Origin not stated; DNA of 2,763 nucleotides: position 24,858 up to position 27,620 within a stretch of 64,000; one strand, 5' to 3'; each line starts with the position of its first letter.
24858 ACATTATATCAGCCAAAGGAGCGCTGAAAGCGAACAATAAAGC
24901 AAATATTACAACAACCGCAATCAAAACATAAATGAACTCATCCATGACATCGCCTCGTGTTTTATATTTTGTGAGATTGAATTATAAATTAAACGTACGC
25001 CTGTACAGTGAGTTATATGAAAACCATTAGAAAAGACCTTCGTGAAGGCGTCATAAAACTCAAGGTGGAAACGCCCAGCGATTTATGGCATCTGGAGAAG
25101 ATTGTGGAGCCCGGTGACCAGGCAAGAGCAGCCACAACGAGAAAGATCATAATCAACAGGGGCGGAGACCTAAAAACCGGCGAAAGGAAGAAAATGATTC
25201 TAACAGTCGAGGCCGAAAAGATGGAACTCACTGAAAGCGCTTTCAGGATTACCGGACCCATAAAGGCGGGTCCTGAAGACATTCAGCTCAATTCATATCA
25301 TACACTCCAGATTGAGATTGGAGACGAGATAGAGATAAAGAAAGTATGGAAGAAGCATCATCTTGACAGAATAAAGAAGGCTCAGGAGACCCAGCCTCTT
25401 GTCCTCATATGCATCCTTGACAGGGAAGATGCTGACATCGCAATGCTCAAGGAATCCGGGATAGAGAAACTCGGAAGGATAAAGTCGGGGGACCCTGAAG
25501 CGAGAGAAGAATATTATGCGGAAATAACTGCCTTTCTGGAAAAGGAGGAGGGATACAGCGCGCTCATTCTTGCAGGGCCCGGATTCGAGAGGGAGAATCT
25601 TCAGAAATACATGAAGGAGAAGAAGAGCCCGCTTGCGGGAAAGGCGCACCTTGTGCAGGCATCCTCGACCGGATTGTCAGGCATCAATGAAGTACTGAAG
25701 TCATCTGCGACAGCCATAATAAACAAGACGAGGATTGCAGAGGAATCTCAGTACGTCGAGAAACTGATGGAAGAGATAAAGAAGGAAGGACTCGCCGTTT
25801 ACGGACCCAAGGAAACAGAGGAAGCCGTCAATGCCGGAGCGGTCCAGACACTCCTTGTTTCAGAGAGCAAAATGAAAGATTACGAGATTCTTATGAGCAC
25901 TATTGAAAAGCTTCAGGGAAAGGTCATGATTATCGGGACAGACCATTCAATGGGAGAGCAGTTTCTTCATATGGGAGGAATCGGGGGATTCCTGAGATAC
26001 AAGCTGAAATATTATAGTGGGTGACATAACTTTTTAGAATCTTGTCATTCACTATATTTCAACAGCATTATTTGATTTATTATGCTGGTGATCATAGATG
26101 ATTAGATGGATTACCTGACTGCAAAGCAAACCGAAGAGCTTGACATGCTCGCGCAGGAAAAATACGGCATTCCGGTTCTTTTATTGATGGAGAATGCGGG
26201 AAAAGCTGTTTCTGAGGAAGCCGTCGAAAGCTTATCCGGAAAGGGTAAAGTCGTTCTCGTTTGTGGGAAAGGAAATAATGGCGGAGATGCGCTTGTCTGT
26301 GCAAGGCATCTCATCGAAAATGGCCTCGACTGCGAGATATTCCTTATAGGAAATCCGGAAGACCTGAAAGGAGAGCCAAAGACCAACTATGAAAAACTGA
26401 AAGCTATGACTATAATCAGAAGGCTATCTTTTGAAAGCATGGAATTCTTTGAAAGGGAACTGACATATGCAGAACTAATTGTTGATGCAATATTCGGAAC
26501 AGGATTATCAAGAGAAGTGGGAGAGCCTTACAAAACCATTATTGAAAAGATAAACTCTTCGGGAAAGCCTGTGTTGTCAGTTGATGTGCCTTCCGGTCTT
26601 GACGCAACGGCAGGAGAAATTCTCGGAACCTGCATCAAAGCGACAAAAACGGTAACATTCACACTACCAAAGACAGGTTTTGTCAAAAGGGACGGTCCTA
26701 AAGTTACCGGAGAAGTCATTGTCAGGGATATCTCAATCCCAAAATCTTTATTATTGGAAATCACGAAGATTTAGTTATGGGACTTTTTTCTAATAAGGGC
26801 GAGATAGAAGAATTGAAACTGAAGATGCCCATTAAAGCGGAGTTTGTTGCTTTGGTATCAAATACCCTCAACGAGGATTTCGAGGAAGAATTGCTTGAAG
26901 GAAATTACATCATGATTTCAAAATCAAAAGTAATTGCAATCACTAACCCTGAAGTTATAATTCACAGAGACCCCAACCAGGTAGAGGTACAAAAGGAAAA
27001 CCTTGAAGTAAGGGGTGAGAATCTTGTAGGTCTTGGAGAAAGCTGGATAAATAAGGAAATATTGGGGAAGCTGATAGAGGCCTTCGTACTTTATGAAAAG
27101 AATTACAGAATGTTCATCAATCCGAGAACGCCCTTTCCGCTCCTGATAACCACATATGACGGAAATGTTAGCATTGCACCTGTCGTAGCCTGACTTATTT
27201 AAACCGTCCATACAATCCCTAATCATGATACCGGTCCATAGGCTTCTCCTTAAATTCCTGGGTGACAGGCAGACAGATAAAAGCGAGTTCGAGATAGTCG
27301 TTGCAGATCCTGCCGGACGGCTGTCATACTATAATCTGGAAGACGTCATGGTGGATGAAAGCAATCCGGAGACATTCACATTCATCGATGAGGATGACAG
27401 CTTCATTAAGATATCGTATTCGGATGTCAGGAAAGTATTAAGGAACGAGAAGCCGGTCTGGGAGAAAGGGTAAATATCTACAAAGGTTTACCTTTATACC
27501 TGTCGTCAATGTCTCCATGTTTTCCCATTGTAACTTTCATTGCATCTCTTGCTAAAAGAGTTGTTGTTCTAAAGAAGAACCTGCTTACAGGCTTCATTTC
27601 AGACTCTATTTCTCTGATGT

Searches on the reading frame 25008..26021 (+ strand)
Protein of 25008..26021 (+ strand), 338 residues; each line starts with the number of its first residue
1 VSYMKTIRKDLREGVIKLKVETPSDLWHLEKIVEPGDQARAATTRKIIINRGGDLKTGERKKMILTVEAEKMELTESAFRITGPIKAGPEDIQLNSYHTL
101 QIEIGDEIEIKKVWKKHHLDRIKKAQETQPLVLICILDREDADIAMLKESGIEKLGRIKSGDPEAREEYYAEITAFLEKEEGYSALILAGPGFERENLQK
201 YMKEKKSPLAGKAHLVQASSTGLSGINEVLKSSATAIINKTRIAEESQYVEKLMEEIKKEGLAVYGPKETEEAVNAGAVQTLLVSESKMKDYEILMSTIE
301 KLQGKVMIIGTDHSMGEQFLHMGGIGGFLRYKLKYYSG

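Call 3: search_protein_families(library=pfam, proteins=[window:25008-26021:+], max_evalue=0.1)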
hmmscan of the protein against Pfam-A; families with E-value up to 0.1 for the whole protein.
window:25008-26021:+ (338 aa): 4 families
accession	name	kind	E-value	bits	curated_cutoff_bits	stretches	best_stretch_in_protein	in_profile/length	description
PF03463.20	eRF1_1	-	1.1e-25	90.4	23.8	1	4-125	1-122/123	eRF1 domain 1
PF03465.20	eRF1_3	-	2.5e-21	76.6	25.8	1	243-333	1-106/106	eRF1 domain 3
PF03464.20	eRF1_2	-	2.2e-08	34.9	27.1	1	164-236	52-130/133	eRF1 domain 2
PF18231.7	SerK_C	-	0.051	14.3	25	0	250-295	10-57/105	L-serine kinase SerK, C-terminal domain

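Call 4: search_protein_families(library=ncbifam, proteins=[window:25008-26021:+], max_evalue=0.1)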
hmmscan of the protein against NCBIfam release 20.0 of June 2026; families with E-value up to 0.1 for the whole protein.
window:25008-26021:+ (338 aa): 5 families
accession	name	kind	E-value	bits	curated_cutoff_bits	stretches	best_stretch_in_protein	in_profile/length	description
TIGR00111.1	pelota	equivalog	6.8e-67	226.2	177.65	1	5-333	2-351/351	mRNA surveillance protein pelota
TIGR03676.1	aRF1_eRF1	equivalog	1.6e-20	73.3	234.7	2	174-288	199-314/403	peptide chain release factor aRF-1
NF052289.1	Rv2629_fam_RHF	equivalog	8.7e-06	25.1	320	1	178-296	182-296/357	Rv2629 family ribosome hibernation factor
NF040507.1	LBP_cg2779_fam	subfamily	0.061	13.3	40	0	140-177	20-57/58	LBP_cg2779 family protein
NF052288.1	MSMEG_1130_fam_RHF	equivalog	0.092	11.7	480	0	176-283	212-313/387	MSMEG_1130 family ribosome hibernation factor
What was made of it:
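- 25008..26024 (+): Pelota (context only; no evidence of a functional link). TIGR00111 at 226 bits, above its cutoff (call 4).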

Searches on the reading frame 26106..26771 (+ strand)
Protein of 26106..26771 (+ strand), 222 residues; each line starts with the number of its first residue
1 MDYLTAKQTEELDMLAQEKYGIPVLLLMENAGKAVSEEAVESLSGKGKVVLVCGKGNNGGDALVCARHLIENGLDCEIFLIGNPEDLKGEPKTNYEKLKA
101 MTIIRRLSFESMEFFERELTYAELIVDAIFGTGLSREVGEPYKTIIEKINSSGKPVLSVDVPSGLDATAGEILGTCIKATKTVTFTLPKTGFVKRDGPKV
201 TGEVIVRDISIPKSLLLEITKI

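Call 3: search_protein_families(library=pfam, proteins=[window:26106-26771:+], max_evalue=0.1)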
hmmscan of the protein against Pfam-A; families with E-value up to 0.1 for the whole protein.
window:26106-26771:+ (222 aa): 2 families
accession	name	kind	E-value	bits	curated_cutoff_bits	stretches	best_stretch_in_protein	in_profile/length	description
PF03853.21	YjeF_N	-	5.6e-50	170.1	24.9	1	27-191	4-169/169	YjeF-related protein N-terminus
PF01746.26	tRNA_m1G_MT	-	0.037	14.2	27.3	1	7-56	42-91/195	tRNA (Guanine-1)-methyltransferase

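Call 4: search_protein_families(library=ncbifam, proteins=[window:26106-26771:+], max_evalue=0.1)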
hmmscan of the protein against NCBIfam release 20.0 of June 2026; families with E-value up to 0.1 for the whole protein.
window:26106-26771:+ (222 aa): 4 families
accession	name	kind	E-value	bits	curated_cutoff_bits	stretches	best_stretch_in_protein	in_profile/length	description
TIGR00197.1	yjeF_nterm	hypoth_equivalog_domain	9e-54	182.2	88.6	1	6-213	6-206/206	NAD(P)H-hydrate epimerase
NF007856.0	PRK10565.1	equivalog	7.9e-29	100.7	703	1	6-212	20-220/510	bifunctional ADP-dependent NAD(P)H-hydrate dehydratase/NAD(P)H-hydrate epimerase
NF000648.1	PRK00026.1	equivalog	0.051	12.7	220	1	16-55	75-111/221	tRNA (guanosine(37)-N1)-methyltransferase TrmD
TIGR00088.1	trmD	equivalog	0.075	12.3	195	0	25-64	81-119/233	tRNA (guanosine(37)-N1)-methyltransferase TrmD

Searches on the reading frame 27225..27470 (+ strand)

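Call 3: search_protein_families(library=pfam, proteins=[window:27225-27470:+], max_evalue=0.1)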
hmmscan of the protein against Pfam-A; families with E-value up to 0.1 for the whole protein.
window:27225-27470:+ (82 aa): 1 family
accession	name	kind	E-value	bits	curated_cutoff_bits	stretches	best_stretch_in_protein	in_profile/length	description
PF04457.17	MJ1316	-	0.00026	22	26.3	1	1-81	1-75/75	MJ1316 RNA cyclic group end recognition domain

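Call 4: search_protein_families(library=ncbifam, proteins=[window:27225-27470:+], max_evalue=0.1)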
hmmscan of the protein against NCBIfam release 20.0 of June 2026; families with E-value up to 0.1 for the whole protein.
window:27225-27470:+ (82 aa): 0 families
